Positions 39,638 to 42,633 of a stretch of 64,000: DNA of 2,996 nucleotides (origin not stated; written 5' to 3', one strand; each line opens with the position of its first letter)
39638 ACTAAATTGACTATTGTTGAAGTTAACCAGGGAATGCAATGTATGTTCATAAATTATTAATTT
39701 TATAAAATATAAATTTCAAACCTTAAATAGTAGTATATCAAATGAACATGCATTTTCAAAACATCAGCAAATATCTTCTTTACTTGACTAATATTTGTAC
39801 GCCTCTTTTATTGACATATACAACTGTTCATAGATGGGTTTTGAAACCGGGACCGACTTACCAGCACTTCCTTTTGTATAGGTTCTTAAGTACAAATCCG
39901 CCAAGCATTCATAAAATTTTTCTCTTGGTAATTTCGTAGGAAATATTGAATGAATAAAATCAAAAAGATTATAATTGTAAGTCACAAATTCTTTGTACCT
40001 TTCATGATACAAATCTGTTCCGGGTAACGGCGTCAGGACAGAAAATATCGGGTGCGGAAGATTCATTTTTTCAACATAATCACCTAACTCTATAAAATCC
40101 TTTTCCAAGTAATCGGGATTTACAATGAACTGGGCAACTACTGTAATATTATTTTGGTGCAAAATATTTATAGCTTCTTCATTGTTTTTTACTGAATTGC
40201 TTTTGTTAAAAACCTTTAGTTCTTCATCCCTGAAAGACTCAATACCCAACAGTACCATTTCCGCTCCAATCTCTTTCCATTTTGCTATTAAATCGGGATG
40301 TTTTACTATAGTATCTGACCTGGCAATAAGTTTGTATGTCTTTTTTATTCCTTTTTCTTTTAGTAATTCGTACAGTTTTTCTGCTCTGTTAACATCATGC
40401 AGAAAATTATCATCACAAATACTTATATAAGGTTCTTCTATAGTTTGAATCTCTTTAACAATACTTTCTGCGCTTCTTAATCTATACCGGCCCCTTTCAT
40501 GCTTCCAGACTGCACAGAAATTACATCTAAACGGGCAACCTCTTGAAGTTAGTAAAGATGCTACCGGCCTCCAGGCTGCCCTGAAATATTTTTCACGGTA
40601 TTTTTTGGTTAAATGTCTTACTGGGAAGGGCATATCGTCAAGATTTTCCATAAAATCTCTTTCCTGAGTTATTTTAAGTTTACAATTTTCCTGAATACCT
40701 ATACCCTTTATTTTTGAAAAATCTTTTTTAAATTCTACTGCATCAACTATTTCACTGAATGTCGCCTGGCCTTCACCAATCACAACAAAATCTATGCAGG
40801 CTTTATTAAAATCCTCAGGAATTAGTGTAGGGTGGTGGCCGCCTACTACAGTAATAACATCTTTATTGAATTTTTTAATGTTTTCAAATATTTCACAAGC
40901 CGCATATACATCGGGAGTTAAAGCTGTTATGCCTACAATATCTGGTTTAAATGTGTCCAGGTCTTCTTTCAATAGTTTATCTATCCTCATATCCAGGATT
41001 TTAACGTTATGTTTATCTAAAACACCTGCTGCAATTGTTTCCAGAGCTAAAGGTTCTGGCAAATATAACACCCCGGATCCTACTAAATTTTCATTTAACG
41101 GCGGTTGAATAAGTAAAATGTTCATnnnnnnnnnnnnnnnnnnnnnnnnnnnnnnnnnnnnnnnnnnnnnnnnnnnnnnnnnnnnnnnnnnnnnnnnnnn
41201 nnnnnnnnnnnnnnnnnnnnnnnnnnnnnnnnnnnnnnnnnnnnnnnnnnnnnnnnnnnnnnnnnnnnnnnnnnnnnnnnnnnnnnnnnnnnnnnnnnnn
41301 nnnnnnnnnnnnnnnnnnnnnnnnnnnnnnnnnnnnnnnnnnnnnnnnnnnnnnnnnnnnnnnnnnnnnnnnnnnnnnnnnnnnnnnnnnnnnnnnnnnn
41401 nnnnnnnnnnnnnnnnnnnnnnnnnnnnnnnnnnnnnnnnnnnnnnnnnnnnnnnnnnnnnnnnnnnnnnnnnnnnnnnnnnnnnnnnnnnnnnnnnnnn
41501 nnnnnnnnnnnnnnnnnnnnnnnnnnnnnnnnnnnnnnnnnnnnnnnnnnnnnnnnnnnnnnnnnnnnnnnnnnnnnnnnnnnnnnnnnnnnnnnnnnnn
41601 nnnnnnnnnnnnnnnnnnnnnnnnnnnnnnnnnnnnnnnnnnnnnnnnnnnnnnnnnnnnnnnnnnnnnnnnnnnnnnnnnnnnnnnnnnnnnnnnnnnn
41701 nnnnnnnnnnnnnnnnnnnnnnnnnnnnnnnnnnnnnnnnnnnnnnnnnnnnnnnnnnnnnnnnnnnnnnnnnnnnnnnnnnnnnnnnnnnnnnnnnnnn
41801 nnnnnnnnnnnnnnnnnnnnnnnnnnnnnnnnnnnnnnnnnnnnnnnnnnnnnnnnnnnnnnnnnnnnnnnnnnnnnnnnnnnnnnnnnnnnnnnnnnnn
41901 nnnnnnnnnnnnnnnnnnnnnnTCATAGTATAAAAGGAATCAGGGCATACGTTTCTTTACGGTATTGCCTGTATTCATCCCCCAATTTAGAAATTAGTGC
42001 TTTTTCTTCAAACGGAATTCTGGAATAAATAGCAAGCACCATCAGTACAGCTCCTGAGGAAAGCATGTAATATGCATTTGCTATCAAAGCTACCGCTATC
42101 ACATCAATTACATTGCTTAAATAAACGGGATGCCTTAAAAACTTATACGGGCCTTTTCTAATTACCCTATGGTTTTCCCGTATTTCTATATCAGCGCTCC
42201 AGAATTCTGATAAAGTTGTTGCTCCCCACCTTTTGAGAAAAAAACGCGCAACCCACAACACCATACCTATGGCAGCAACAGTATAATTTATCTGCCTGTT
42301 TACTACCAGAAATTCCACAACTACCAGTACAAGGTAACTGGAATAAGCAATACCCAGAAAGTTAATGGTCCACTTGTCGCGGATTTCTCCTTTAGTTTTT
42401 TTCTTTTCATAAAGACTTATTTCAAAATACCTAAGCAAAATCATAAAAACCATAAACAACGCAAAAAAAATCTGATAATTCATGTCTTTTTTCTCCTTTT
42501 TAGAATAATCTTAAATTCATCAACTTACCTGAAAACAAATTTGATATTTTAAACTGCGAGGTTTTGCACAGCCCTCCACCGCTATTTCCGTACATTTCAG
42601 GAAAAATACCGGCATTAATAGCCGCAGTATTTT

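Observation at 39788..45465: Sigma54/NtrC-controlled cluster: extended KAS, ICMT-like methyltransferase, ThiF-like E1 and B12-radical SAM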

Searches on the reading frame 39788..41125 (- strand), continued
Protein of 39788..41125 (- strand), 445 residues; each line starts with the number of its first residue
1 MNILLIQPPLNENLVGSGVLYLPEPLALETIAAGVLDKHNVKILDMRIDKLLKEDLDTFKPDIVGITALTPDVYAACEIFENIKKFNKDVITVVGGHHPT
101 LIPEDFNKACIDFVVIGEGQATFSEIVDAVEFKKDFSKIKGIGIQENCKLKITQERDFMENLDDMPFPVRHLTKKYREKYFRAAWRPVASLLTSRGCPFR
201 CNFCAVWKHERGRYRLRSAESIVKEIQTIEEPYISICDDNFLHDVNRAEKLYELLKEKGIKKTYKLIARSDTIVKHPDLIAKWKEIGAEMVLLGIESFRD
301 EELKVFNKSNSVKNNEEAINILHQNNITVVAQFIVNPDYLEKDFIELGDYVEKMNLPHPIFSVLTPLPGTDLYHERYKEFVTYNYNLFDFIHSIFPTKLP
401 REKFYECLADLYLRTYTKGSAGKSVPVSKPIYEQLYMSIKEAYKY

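Call 38: search_solved_structures(query=window:39788-41125:-, max_evalue=0.01)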
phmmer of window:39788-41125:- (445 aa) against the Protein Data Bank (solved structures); distinct sequences matched with E-value up to 0.01: 6.
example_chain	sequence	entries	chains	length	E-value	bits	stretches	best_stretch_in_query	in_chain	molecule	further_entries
5ul2_A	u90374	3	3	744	4.9e-10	42.2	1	41-354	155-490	OxsB protein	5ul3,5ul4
9ccb_A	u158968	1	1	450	6.6e-08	35.2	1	52-375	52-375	Radical SAM core domain-containing protein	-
7kdx_A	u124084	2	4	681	1e-07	34.5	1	59-268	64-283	Methyltransferase TokK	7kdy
9n1b_A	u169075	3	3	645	5.7e-07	32.1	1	116-269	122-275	Radical SAM protein | Radical SAM enzyme CysS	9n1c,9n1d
4jc0_A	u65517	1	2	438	0.0026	20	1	170-355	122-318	Ribosomal protein S12 methylthiotransferase RimO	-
6fd2_B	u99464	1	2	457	0.0028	19.9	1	163-388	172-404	Putative apramycin biosynthetic oxidoreductase 4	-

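Call 55: search_protein_families(library=pfam, proteins=[L085:8941-9891:+, L083:11342-12988:+, L085:13791-15170:+, L012:11505-11927:+, L012:12214-13029:+], max_evalue=0.01)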
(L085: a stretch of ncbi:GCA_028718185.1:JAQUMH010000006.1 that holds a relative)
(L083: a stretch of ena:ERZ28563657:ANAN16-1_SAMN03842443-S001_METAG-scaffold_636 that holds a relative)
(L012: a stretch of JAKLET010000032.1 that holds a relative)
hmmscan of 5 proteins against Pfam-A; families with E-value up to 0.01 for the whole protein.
L085:8941-9891:+ (316 aa): 0 families

L083:11342-12988:+ (548 aa): 2 families
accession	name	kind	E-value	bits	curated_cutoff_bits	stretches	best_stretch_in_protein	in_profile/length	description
PF04055.27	Radical_SAM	-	3.9e-20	73.1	29.5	1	252-411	4-166/166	Radical SAM superfamily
PF02310.24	B12-binding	-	3.7e-11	43.4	32.1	1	108-187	41-120/121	B12 binding domain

L085:13791-15170:+ (459 aa): 4 families
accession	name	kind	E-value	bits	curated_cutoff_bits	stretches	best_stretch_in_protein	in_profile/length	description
PF04055.27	Radical_SAM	-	3.7e-18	66.7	29.5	1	174-336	1-165/166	Radical SAM superfamily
PF02310.24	B12-binding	-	7.3e-10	39.2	32.1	1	33-130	9-118/121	B12 binding domain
PF13282.11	DUF4070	-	0.00014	22.4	22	1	356-418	1-62/144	Domain of unknown function (DUF4070)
PF19864.5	Radical_SAM_N2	-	0.00089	19.2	29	1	86-144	75-133/151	Radical SAM proteins, N-terminal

L012:11505-11927:+ (140 aa): 3 families
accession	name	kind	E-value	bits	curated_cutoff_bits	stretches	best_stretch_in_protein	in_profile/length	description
PF13669.12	Glyoxalase_4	-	1.3e-13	51.6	27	1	11-122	1-109/109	Glyoxalase/Bleomycin resistance protein/Dioxygenase superfamily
PF00903.31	Glyoxalase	-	5.5e-08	33.7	20.6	1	10-108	2-98/121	Glyoxalase/Bleomycin resistance protein/Dioxygenase superfamily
PF13468.12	Glyoxalase_3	-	6.4e-06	26.8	25.1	1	10-126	1-121/176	Glyoxalase-like domain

L012:12214-13029:+ (271 aa): 1 family
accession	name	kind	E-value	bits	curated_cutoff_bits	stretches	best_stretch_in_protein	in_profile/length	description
PF00899.27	ThiF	-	1e-21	77.6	28.1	1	18-262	6-223/238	ThiF family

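Call 77: search_protein_families(library=pfam, proteins=[L086:4506-5573:+, L081:5285-6544:+, L001:5881-6954:+], max_evalue=1)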
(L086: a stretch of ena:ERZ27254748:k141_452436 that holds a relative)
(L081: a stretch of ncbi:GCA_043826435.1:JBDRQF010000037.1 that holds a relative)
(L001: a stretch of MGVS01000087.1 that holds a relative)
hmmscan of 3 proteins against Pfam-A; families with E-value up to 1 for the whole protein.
L086:4506-5573:+ (355 aa): 6 families
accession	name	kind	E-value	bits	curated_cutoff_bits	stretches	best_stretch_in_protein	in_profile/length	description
PF04552.19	Sigma54_DBD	-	4.9e-15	56.1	22.8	1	219-355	8-150/160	Sigma-54, DNA binding domain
PF25759.1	HP1_ORF34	-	0.012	15.7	27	1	11-50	76-113/180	Bacteriophage HP1 ORF34 baseplate complex protein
PF21787.3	TNP-like_RNaseH_N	-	0.029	15.1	24.6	0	127-181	11-65/137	TNP-like, RNase H N-terminal domain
PF05636.17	HIGH_NTase1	-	0.036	13.8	27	1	106-169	242-305/402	HIGH Nucleotidyl Transferase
PF23593.1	HEAT_ATR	-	0.044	14.1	27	1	280-326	39-85/99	Serine/threonine-protein kinase ATR-like, HEAT repeats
PF01552.22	Pico_P2B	-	0.11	13.1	27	1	119-155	23-59/101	Picornavirus 2B protein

L081:5285-6544:+ (419 aa): 4 families
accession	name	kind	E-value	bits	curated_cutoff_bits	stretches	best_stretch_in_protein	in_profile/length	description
PF04552.19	Sigma54_DBD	-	3.3e-14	53.4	22.8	1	249-402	6-160/160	Sigma-54, DNA binding domain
PF13545.12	HTH_Crp_2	-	0.074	13.5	27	1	293-318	18-44/70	Crp-like helix-turn-helix domain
PF01817.26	CM_2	-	0.12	13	27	1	359-402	3-42/80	Chorismate mutase type II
PF11276.14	DUF3078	-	0.21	12.5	25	1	118-159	41-81/92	Protein of unknown function (DUF3078)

L001:5881-6954:+ (357 aa): 1 family
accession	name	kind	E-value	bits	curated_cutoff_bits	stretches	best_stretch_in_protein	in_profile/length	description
PF04552.19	Sigma54_DBD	-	1.1e-14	54.9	22.8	1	214-355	3-150/160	Sigma-54, DNA binding domain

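Call 79: predict_structure(alignment_id=A1)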
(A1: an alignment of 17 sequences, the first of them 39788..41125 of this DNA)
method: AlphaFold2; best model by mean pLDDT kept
length: 445 residues; sequences in the alignment: 17
mean_pLDDT: 91.9   pTM: 0.90
mean pLDDT of the five models: 91.9, 91.0, 90.6, 90.3, 89.0
residues with pLDDT >= 90: 336; 70-90: 97; 50-70: 7; < 50: 5
segments of 3 or more residues with pLDDT < 50: 420-424
pLDDT, mean of each block of 10 residues (from residue 1): 96 76 94 96 96 97 94 94 98 88 92 92 96 95 89 91 94 96 91 89 88 92 97 91 92 97 95 95 96 94 90 97 96 95 97 92 90 93 89 94 97 78 60 88 90
secondary structure, 60 per line:
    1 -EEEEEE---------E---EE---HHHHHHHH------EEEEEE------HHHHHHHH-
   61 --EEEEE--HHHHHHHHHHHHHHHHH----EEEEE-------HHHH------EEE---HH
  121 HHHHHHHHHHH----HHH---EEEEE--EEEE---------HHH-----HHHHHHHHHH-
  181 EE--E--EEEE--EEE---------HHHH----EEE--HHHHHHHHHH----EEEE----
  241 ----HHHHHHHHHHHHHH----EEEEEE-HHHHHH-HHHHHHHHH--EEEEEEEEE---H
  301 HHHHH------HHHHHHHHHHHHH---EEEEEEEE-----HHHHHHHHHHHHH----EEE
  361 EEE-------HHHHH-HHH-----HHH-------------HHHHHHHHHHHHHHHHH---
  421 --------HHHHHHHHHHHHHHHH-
elements in order: E2-7 H26-33 E40-45 H52-59 E63-67 H70-86 E91-95 H103-106 E113-115 H119-131 E142-146 E149-152 H170-179 E188-191 E194-196 H206-209 E214-216 H219-228 E233-236 H245-258 E263-268 H270-275 H277-285 E288-296 H300-305 H312-324 E328-335 H341-353 E358-363 H371-375 H401-417 H429-444

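Call 81: fold_search(model_id=the predicted structure, library=pdb)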
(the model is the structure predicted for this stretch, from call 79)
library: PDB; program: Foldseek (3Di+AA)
matches with E <= 10: 1685; with E <= 0.001: 76
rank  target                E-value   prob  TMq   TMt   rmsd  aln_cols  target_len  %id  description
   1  6fd2_A                6.4e-22  1.00  0.75  0.74   5.5       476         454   16  Radical SAM 1,2-diol dehydratase AprD4 in complex with its substrate paromamine (released 2018-01-17)
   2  5ul4                  1.7e-21  1.00  0.73  0.47   6.3       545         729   18  Structure of Cobalamin-dependent S-adenosylmethionine radical enzyme OxsB with aqua-cobalamin and S-adenosylmethionine b (released 2017-04-19)
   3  5ul3                  2.8e-21  1.00  0.73  0.46   4.7       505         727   19  Structure of Cobalamin-dependent S-adenosylmethionine radical enzyme OxsB with aqua-cobalamin bound (released 2017-04-19)
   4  9ccb                  4.3e-21  1.00  0.71  0.75   4.9       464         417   20  X-ray crystal structure of methyl-coenzyme M reductase glutamine methylase (MgmA) from Methanothermobacter marburgensis  (released 2025-01-01)
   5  6fd2_B                5.1e-21  1.00  0.76  0.74   5.1       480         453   16  Radical SAM 1,2-diol dehydratase AprD4 in complex with its substrate paromamine (released 2018-01-17)
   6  5ul2                  1.2e-20  1.00  0.72  0.46   6.2       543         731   17  Structure of Apo, SeMet-labeled Cobalamin-dependent S-adenosylmethionine radical enzyme OxsB (released 2017-04-19)
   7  9n1c                  1.7e-20  1.00  0.68  0.50   5.5       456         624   17  Crystal structure of CysS from Corallococcus sp. CA054B with 5'-deoxyadenosine, methionine, and pantetheinylated 3-ethox (released 2026-01-28)
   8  6wte_B                2.3e-20  1.00  0.67  0.57   4.4       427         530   17  Structure of radical S-adenosylmethionine methyltransferase, TsrM, from Kitasatospora setae with cobalamin and [4Fe-4S (released 2020-12-23)
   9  9n1b                  2.9e-20  1.00  0.67  0.49   5.5       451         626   17  Crystal structure of CysS from Corallococcus sp. CA054B with 5'-deoxyadenosine, methionine, and pantetheinylated 3-metho (released 2026-01-28)
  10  6wte_A                3.1e-20  1.00  0.66  0.53   7.2       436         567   17  Structure of radical S-adenosylmethionine methyltransferase, TsrM, from Kitasatospora setae with cobalamin and [4Fe-4S (released 2020-12-23)
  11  9n1d                  3.2e-20  1.00  0.69  0.51   5.0       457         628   17  Crystal structure of CysS from Corallococcus sp. CA054B with 5'-deoxyadenosine and methionine bound (released 2026-01-28)
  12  6wtf_A                5.2e-20  1.00  0.68  0.57   4.3       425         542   18  Structure of radical S-adenosylmethionine methyltransferase, TsrM, from Kitasatospora setae with tryptophan substrate  (released 2020-12-23)
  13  6wtf_B                2.6e-19  1.00  0.70  0.59   5.9       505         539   17  Structure of radical S-adenosylmethionine methyltransferase, TsrM, from Kitasatospora setae with tryptophan substrate  (released 2020-12-23)
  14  7kdx_B                2.9e-19  1.00  0.71  0.50   4.9       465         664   17  Crystal structure of Streptomyces tokunonesis TokK with hydroxycobalamin, 5'-deoxyadenosine, and methionine (released 2022-01-12)
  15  7kdx_A                8.6e-19  1.00  0.70  0.50   5.1       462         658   17  Crystal structure of Streptomyces tokunonesis TokK with hydroxycobalamin, 5'-deoxyadenosine, and methionine (released 2022-01-12)
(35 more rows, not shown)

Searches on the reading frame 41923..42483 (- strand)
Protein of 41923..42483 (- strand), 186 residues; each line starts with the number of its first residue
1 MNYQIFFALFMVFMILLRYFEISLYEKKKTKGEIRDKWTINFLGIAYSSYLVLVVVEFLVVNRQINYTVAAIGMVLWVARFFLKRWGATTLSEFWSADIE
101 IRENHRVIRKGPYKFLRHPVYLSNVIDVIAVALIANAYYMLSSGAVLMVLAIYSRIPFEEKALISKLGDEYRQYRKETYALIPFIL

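Call 4: search_protein_families(library=pfam, proteins=[window:41923-42483:-])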
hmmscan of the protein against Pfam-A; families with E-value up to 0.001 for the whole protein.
window:41923-42483:- (186 aa): 3 families
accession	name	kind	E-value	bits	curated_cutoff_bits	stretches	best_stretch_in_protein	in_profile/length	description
PF04140.19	ICMT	-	1.3e-16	61.2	24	1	77-164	5-94/95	Isoprenylcysteine carboxyl methyltransferase (ICMT) family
PF04191.18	PEMT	-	3.2e-10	40.8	25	1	71-165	4-100/105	Phospholipid methyltransferase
PF06966.17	DUF1295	-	4.5e-08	33.3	20.4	1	52-178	99-235/235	Protein of unknown function (DUF1295)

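Call 5: search_protein_families(library=ncbifam, proteins=[window:41923-42483:-])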
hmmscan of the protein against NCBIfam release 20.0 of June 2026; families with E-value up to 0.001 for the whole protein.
window:41923-42483:- (186 aa): 3 families
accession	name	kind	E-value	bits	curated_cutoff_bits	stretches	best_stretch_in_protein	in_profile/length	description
NF040696.1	isopcys_mtase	equivalog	3.4e-27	95.6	160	1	4-185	4-190/190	protein-S-isoprenylcysteine O-methyltransferase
NF045656.1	MeththiolMtaseMddA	equivalog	4.4e-09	36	270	1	67-183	123-238/238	methanethiol S-methyltransferase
TIGR04571.1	LmtA_Leptospira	exception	1.6e-06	28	325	1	30-183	9-164/252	lipid A Kdo2 1-phosphate O-methyltransferase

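Call 82: search_solved_structures(query=window:41923-42483:-, max_evalue=1, show_alignments=1)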
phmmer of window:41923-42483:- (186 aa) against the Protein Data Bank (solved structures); distinct sequences matched with E-value up to 1: 5.
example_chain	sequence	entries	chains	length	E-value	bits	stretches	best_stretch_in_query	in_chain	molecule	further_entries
4a2n_B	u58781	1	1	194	3.2e-15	60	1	6-185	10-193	ISOPRENYLCYSTEINE CARBOXYL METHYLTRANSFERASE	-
5v7p_A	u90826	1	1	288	7.9e-05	26.2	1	2-185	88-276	Protein-S-isoprenylcysteine O-methyltransferase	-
5vg9_A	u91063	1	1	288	0.0001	25.8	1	2-185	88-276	Protein-S-isoprenylcysteine O-methyltransferase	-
8xku_G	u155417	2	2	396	0.00011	25.7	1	83-185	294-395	AtTam46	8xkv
6mie_A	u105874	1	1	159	0.35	14.3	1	50-134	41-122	Potassium voltage-gated channel subfamily KQT member 1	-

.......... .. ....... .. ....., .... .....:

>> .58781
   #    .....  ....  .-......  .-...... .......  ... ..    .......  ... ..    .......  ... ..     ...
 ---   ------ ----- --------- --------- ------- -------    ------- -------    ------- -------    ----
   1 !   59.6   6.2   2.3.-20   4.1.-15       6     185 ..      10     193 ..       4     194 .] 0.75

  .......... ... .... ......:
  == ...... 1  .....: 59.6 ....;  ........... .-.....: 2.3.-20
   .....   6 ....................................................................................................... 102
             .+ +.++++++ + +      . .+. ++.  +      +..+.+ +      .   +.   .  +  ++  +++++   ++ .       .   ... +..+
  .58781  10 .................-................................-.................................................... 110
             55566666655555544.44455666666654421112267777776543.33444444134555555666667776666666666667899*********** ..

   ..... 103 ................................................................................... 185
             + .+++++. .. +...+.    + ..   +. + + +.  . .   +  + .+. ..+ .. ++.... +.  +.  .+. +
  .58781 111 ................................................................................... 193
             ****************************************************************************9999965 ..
